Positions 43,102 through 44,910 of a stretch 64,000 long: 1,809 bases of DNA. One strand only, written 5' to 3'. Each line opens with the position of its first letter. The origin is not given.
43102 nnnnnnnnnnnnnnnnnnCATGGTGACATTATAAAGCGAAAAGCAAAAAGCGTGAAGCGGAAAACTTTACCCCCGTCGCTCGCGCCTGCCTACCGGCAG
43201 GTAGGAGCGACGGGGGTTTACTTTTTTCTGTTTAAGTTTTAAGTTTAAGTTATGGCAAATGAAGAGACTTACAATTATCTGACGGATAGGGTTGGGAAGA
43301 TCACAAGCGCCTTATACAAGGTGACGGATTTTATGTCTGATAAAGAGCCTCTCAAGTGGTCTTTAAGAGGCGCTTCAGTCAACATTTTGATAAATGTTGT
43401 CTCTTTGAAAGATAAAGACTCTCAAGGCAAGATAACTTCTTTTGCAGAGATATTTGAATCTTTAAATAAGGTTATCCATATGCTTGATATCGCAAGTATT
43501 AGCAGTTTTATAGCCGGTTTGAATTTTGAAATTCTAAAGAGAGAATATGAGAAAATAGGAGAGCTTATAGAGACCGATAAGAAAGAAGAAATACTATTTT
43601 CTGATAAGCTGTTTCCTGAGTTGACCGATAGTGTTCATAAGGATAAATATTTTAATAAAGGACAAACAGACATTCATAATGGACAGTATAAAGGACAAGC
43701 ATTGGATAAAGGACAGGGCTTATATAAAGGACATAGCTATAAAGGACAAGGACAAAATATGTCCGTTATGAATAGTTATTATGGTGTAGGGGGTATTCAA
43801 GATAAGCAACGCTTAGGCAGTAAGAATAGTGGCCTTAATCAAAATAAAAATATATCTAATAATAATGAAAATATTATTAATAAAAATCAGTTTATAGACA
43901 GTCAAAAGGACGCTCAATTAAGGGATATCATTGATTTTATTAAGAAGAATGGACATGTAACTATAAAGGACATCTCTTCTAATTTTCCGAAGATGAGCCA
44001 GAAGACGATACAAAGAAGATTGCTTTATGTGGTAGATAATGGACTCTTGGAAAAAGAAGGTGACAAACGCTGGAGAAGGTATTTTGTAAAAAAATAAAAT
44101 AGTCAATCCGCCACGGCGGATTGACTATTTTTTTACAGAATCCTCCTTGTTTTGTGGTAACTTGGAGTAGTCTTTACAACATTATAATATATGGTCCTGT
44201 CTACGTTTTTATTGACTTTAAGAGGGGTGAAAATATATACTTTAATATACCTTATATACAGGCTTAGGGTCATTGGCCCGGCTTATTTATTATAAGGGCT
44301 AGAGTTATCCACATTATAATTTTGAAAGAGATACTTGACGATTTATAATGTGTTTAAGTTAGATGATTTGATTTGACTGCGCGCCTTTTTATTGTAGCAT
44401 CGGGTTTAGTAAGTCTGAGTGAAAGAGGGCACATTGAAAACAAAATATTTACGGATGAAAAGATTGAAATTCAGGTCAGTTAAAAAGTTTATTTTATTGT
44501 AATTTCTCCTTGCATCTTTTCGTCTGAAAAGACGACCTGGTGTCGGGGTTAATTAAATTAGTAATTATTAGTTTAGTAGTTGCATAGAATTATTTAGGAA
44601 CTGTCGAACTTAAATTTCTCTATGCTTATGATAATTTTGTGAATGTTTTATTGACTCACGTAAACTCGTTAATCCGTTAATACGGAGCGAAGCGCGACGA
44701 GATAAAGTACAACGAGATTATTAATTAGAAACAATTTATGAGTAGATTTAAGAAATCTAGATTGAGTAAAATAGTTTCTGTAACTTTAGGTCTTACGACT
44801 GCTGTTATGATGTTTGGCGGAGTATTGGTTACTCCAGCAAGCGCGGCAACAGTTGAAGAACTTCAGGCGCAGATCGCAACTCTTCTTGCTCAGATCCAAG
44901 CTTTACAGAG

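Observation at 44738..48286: High-G+C, codon-biased 1182-aa S-layer-like protein with peptidoglycan-binding N-terminus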

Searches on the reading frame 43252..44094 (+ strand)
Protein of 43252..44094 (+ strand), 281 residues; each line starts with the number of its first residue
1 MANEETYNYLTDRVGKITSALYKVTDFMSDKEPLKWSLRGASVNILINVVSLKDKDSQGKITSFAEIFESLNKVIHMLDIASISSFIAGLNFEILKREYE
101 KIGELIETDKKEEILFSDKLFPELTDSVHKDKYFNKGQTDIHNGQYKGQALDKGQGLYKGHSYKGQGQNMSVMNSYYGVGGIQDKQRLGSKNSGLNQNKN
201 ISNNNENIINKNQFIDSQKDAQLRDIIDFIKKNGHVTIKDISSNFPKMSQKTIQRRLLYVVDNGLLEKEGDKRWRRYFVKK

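Call 13: search_protein_families(library=pfam, proteins=[window:43252-44094:+], max_evalue=0.001)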
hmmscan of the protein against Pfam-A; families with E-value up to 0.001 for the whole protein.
window:43252-44094:+ (281 aa): 0 families

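Call 95: search_protein_families(library=pfam, proteins=[window:43252-44094:+], max_evalue=10)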
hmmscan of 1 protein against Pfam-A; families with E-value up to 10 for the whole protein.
window:43252-44094:+ (281 aa): 9 families
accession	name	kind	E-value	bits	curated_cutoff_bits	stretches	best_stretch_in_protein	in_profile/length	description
PF05635.17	23S_rRNA_IVP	-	0.037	14.7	33.8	1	17-106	12-104/106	23S rRNA-intervening sequence protein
PF08220.18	HTH_DeoR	-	0.055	13.7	21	1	225-268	4-46/57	DeoR-like helix-turn-helix domain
PF08820.15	DUF1803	-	0.057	13.9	32.2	1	219-276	10-64/91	Domain of unknown function (DUF1803)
PF06163.17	DUF977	-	0.09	13.3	22.1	1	215-270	6-60/134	Bacterial protein of unknown function (DUF977)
PF09012.17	FeoC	-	0.097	13.3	21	1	223-269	2-47/69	FeoC like transcriptional regulator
PF04961.17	FTCD_C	-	0.099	12.8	24.5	1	25-61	140-176/182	Formiminotransferase-cyclodeaminase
PF08100.18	Dimerisation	-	0.11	12.7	25.6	1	225-277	29-81/93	O-methyltransferase dimerisation domain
PF01498.24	HTH_Tnp_Tc3_2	-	0.16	12.7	31.5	1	224-257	2-39/72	Transposase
PF03979.19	Sigma70_r1_1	-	0.24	11.8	22.5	1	218-249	2-33/81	Sigma-70 factor, region 1.1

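Call 96: search_solved_structures(query=window:43252-44094:+, max_evalue=10, show_alignments=2)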
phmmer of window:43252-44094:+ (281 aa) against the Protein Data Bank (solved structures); distinct sequences matched with E-value up to 10: 1.
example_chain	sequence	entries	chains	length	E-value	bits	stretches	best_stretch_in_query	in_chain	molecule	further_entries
8ec3_A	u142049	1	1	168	0.13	15.2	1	210-265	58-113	Fibronectin-binding protein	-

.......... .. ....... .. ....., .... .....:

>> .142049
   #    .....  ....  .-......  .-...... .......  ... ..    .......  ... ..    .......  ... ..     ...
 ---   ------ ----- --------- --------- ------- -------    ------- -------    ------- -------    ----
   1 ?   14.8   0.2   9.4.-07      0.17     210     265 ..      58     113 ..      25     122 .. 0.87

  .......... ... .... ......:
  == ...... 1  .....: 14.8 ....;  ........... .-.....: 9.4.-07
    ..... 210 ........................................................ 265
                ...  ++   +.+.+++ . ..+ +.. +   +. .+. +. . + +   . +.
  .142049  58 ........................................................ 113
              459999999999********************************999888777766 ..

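Call 97: search_protein_families(library=ncbifam, proteins=[window:43252-44094:+], max_evalue=10)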
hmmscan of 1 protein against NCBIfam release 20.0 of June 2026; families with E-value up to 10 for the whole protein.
window:43252-44094:+ (281 aa): 2 families
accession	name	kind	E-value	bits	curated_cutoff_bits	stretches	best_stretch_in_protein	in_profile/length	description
NF053609.1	Sul12a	equivalog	0.015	15.4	150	1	222-257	6-40/103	Sul12a family chromatin-organizing protein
NF033788.1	HTH_metalloreg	subfamily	0.18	11.6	55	1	224-280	14-69/77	metalloregulator ArsR/SmtB family transcription factor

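Call 99: search_solved_structures(query=A6, max_evalue=1, show_alignments=2)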
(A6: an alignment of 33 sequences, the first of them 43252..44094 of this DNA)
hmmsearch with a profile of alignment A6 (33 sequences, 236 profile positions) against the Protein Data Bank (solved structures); distinct sequences matched with E-value up to 1: 15.
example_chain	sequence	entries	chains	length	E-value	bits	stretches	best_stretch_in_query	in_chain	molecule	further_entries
1p6r_A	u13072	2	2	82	0.016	18.4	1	182-226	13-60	Penicillinase repressor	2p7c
6s9m_A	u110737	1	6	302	0.035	17.3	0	64-179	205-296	Lock2_KRKRKAKITW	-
6s9n_A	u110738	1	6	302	0.042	17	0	64-145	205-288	Lock2_KRKRKAKLSF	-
5ji2_E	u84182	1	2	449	0.055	16.7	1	109-223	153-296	ATP-dependent protease ATPase subunit HslU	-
2gsc_A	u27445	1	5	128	0.12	15.5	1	12-78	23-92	Putative uncharacterized protein XCC0516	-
1g3i_A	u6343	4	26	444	0.14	15.4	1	149-223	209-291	ATP-DEPENDENT HSLU PROTEASE ATP-BINDING SUBUNIT HSLU | HEAT SHOCK PROTEIN HSLU | ATP-DEPENDENT HSL PROTEASE ATP-BINDING SUBUNIT HSLU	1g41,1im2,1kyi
1do0_A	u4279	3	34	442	0.19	14.9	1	110-223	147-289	PROTEIN (HEAT SHOCK LOCUS U) | ATP-dependent protease ATPase subunit HslU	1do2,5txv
1g4a_E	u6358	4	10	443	0.2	14.9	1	110-223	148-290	ATP-DEPENDENT HSL PROTEASE ATP-BINDING SUBUNIT HSLU | ATP-dependent protease ATPase subunit HslU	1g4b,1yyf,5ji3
6pxk_G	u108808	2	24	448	0.2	14.8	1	110-223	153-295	ATP-dependent protease ATPase subunit HslU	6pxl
1e94_E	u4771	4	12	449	0.2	14.8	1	110-223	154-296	HEAT SHOCK PROTEIN HSLU | HEAT SHOCK LOCUS HSLU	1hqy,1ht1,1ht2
9w4v_A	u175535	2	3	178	0.35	14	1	165-225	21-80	Uncharacterized HTH-type transcriptional regulator PH0140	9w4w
1bja_A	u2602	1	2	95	0.63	13.2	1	172-228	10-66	TRANSCRIPTION REGULATORY PROTEIN MOTA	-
1i1s_A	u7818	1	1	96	0.66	13.1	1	172-228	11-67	MOTA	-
7fby_A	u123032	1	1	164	0.8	12.9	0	178-225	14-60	Transcriptional regulatory protein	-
8qzn_A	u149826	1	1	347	0.96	12.6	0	65-158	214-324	DARPin-Armadillo fusion protein with Tyrosin pocket and linked target peptide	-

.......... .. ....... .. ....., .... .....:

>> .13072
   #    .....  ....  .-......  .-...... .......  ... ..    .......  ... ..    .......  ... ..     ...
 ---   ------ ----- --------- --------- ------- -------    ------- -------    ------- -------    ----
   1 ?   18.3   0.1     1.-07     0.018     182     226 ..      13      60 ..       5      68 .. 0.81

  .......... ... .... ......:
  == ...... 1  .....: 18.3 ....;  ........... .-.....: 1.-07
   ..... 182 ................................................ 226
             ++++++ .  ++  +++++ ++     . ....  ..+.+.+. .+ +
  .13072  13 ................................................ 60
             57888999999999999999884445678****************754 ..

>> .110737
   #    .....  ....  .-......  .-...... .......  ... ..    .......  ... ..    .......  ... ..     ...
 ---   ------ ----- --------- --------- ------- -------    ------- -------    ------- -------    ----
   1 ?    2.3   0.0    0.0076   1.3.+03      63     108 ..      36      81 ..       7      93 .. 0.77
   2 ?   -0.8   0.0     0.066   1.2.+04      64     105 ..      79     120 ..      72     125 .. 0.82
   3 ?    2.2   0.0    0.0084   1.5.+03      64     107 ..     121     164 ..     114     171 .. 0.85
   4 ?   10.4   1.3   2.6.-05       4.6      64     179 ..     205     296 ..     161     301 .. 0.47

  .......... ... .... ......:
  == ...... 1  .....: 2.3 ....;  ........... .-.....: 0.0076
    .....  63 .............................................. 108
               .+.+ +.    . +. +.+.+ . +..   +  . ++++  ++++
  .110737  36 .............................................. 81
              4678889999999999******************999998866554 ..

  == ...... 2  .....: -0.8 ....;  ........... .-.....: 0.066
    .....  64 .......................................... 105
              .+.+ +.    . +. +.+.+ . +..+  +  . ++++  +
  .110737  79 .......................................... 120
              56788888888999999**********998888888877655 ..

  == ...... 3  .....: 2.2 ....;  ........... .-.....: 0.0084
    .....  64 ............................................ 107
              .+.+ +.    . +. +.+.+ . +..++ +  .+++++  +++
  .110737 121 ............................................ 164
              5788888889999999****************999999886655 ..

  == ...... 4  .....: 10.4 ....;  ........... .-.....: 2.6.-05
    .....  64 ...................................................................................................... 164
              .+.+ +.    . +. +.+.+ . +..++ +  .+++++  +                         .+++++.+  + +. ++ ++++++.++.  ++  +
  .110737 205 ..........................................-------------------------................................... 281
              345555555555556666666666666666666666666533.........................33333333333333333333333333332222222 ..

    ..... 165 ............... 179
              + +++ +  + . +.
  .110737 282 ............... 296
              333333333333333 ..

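Call 100: search_protein_families(library=pfam, alignment_id=A6, max_evalue=0.01)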
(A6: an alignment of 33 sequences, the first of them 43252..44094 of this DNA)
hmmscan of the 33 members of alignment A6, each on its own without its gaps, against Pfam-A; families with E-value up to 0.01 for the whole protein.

A. member 1, window:43252-44094:+ (281 aa): 0 families

B. families by the number of members that match (of 33 scanned): 13 families
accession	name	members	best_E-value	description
PF08220.18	HTH_DeoR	17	3.9e-08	DeoR-like helix-turn-helix domain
PF01475.25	FUR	2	6.5e-05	Ferric uptake regulator family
PF08100.18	Dimerisation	2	0.00053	O-methyltransferase dimerisation domain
PF08280.17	HTH_Mga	2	0.0029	M protein trans-acting positive regulator (MGA) HTH domain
PF06163.17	DUF977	1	6.2e-05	Bacterial protein of unknown function (DUF977)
PF05635.17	23S_rRNA_IVP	1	0.00048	23S rRNA-intervening sequence protein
PF13412.12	HTH_24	1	0.00057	Winged helix-turn-helix DNA-binding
PF01022.26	HTH_5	1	0.00059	Bacterial regulatory protein, arsR family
PF03965.22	Penicillinase_R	1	0.00077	Penicillinase repressor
PF08279.18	HTH_11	1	0.0045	HTH domain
PF13730.12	HTH_36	1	0.0045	Helix-turn-helix domain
PF08784.17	RPA_C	1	0.0065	Replication protein A C terminal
PF14493.12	HTH_40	1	0.0092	Helix-turn-helix domain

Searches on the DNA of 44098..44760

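Call 72: search_rna_families(source=window, start=44098, end=44760, threshold=evalue, max_evalue=1)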
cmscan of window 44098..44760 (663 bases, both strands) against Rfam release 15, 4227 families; matches with E-value up to 1: 0.
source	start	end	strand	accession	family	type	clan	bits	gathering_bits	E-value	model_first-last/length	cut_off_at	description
